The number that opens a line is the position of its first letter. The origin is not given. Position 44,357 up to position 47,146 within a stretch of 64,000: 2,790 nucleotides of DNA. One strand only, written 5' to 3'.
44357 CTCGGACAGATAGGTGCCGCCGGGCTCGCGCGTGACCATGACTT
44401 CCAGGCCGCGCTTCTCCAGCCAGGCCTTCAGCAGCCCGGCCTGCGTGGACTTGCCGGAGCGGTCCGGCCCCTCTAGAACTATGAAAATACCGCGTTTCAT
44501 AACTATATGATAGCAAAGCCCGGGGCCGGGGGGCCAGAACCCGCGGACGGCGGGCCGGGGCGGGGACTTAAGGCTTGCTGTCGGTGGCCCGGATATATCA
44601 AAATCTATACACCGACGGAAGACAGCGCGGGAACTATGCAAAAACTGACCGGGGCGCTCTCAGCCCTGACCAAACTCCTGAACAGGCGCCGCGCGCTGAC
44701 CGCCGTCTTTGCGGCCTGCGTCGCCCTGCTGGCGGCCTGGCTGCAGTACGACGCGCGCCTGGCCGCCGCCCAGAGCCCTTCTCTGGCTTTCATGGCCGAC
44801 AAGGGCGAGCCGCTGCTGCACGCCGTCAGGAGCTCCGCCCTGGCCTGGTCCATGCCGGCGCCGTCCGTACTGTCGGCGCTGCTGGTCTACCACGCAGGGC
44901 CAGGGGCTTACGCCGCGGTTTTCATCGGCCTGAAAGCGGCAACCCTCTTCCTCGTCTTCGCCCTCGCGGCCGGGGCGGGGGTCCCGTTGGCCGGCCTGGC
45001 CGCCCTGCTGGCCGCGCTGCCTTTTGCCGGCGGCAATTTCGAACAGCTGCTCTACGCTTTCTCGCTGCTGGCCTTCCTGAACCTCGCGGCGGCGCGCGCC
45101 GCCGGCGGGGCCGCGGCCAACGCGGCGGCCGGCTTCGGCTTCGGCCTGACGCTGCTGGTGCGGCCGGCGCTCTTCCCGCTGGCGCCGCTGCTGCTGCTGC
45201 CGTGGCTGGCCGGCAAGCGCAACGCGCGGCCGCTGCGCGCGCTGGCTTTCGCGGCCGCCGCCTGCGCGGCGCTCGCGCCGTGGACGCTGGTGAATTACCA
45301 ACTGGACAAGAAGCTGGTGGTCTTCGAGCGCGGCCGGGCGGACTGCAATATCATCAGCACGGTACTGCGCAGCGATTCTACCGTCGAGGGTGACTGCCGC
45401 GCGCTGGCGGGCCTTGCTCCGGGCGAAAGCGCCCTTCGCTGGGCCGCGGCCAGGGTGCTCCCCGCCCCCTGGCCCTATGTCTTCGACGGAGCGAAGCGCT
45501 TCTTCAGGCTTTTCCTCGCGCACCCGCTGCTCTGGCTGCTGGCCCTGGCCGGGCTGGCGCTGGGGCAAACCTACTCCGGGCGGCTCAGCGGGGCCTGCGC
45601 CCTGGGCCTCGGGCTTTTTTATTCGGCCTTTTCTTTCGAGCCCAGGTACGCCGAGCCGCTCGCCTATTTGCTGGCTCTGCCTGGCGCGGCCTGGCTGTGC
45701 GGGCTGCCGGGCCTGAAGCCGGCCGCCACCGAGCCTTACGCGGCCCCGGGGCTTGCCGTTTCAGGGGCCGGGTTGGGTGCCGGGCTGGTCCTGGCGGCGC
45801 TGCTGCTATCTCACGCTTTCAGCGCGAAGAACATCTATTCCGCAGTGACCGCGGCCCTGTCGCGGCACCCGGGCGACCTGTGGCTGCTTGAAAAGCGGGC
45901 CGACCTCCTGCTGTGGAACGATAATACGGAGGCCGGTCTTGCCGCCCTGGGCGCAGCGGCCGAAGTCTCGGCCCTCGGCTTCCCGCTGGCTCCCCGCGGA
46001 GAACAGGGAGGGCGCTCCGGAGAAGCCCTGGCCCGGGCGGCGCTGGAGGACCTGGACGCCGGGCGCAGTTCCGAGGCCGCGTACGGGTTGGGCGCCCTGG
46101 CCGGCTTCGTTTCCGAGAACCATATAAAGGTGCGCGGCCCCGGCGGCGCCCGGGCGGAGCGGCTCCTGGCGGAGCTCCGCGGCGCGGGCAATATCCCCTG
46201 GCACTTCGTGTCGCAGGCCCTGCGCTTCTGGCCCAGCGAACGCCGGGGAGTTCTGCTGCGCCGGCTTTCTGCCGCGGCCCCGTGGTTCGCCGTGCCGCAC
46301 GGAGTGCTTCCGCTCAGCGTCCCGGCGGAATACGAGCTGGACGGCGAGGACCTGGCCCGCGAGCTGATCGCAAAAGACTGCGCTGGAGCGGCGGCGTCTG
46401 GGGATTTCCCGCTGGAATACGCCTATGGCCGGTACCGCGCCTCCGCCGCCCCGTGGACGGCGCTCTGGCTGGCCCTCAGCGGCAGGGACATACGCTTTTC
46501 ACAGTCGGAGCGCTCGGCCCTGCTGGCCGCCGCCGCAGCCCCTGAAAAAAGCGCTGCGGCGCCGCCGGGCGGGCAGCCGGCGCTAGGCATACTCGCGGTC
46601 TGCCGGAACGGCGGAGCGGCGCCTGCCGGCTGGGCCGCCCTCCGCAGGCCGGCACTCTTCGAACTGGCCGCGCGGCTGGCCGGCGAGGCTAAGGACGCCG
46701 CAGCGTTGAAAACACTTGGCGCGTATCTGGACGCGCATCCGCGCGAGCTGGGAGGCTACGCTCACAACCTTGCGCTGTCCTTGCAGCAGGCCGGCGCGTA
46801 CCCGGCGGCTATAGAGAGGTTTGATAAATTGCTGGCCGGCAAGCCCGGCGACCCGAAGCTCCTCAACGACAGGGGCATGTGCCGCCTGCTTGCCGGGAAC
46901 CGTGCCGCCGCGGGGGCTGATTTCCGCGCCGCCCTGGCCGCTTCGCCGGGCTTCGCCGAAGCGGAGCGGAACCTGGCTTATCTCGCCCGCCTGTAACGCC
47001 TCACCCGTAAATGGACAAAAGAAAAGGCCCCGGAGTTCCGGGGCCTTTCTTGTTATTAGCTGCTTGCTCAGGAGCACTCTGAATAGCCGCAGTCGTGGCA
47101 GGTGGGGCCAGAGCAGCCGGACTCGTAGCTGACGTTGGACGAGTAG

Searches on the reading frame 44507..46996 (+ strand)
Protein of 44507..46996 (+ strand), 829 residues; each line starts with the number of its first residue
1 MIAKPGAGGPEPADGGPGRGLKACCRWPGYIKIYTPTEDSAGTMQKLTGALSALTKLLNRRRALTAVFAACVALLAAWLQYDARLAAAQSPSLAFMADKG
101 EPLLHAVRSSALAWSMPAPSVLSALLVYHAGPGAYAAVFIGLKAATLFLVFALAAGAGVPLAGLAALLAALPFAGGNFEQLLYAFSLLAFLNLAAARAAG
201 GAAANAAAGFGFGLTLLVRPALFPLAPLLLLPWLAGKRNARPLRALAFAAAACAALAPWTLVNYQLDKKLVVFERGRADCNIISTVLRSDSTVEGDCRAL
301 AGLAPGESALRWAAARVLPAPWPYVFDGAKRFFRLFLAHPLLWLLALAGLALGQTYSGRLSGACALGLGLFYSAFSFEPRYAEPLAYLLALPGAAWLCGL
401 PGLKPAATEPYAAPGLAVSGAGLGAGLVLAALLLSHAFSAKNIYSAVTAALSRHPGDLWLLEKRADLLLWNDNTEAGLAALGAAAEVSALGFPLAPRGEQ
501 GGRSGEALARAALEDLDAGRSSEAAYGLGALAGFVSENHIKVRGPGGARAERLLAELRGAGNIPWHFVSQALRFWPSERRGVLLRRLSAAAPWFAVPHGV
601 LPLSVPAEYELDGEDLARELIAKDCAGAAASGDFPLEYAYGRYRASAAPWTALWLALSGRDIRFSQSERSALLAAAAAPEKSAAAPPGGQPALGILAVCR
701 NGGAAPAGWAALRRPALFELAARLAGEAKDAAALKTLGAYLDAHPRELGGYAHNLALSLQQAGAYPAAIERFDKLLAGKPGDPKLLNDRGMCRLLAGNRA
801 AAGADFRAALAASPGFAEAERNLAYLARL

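Call 23: search_protein_families(library=pfam, proteins=[window:44507-46996:+], max_evalue=0.001)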
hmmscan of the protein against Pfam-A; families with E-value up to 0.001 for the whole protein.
window:44507-46996:+ (829 aa): 2 families
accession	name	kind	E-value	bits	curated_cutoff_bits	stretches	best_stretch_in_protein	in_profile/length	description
PF13371.12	TPR_9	-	5.7e-05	23.5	35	1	759-820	5-66/73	Tetratricopeptide repeat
PF07719.23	TPR_2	-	0.00044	20.6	27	0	783-815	1-33/34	Tetratricopeptide repeat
